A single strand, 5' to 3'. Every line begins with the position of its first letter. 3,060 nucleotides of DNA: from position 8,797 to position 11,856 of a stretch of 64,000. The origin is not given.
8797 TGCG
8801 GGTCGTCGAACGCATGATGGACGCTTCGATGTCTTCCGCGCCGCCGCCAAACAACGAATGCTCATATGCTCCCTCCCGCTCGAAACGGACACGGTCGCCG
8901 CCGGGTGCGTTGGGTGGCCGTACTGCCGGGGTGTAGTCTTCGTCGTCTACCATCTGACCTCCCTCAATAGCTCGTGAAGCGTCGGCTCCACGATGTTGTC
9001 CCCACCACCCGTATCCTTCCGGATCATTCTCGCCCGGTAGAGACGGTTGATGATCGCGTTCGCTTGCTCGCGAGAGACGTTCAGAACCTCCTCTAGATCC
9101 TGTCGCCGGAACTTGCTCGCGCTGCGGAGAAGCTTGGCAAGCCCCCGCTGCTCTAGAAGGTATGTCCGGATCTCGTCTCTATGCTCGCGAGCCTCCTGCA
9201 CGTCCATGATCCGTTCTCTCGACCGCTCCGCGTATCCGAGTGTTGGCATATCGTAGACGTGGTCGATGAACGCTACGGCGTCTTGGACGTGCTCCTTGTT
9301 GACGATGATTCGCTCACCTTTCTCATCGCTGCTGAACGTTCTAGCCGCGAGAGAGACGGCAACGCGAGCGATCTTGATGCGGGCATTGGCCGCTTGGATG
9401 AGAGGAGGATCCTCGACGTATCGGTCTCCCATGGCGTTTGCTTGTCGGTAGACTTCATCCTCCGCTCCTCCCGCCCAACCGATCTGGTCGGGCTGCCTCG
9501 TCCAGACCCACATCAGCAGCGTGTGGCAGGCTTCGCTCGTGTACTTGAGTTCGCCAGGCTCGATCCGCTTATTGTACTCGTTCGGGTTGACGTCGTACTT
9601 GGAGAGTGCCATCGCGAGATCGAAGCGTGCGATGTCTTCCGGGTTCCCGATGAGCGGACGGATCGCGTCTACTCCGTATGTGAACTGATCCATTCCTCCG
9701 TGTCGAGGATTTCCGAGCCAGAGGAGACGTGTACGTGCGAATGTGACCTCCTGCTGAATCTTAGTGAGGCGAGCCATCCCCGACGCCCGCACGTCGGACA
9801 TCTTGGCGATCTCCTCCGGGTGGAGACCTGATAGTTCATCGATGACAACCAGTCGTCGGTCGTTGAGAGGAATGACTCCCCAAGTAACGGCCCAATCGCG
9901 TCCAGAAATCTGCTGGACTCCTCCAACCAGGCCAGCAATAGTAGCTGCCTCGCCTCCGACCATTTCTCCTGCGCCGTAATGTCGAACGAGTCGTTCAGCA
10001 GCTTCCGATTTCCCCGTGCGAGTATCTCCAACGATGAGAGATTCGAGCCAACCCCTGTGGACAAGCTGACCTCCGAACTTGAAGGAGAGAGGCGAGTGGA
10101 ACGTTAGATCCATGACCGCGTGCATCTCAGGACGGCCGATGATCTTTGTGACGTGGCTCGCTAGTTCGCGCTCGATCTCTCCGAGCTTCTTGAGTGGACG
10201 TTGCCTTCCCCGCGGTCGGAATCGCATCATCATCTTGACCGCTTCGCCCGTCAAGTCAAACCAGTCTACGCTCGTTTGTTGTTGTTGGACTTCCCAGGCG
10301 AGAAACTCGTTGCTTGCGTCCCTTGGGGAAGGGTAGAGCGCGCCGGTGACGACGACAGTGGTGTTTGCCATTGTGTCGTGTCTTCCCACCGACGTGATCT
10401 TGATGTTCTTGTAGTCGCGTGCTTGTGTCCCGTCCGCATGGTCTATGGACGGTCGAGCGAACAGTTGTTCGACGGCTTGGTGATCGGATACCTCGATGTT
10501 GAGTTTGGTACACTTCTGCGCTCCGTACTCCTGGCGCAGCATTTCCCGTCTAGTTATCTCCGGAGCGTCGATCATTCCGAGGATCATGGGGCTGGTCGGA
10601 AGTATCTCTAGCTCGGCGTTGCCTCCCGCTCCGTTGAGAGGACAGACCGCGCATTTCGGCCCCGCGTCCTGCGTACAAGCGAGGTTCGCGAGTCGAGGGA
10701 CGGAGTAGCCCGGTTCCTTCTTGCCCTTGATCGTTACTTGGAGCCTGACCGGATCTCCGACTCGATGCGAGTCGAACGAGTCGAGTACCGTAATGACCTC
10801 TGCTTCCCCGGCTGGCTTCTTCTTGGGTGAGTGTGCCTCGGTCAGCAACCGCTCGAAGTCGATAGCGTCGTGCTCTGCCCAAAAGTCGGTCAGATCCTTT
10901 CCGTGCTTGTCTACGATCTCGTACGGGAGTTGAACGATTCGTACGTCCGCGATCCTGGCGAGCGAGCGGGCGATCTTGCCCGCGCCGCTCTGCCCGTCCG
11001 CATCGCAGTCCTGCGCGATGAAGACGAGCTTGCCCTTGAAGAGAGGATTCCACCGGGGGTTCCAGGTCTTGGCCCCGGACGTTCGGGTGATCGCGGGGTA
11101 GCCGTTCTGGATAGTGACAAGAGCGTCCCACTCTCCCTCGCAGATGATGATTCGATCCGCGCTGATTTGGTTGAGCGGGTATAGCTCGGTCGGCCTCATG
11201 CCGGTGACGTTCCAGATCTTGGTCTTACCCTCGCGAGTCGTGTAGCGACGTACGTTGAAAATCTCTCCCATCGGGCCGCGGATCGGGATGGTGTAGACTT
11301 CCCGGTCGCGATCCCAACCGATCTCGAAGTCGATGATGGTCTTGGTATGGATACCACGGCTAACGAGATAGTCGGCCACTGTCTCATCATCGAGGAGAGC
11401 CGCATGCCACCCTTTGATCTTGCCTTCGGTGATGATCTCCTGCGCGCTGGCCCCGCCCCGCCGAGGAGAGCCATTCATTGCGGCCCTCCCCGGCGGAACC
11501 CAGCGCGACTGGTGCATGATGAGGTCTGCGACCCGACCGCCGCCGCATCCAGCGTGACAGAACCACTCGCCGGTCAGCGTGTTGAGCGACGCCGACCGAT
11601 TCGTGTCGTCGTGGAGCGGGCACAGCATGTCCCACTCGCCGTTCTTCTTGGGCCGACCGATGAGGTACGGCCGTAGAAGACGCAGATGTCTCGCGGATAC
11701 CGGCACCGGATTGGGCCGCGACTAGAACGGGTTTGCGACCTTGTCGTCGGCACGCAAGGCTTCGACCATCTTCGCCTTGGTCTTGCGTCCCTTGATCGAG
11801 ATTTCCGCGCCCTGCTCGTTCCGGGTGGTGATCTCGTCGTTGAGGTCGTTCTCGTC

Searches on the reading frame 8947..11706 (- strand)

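Call 11: search_protein_families(library=pfam, proteins=[window:8947-11706:-])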
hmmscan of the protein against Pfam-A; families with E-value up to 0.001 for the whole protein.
window:8947-11706:- (919 aa): 2 families
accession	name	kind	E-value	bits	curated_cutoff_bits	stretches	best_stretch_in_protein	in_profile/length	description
PF00493.29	MCM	-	8.8e-07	28.7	23.3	1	518-701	22-204/224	MCM P-loop domain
PF13155.12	Toprim_2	-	0.00049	20.8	22.1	1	187-274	1-86/88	Toprim-like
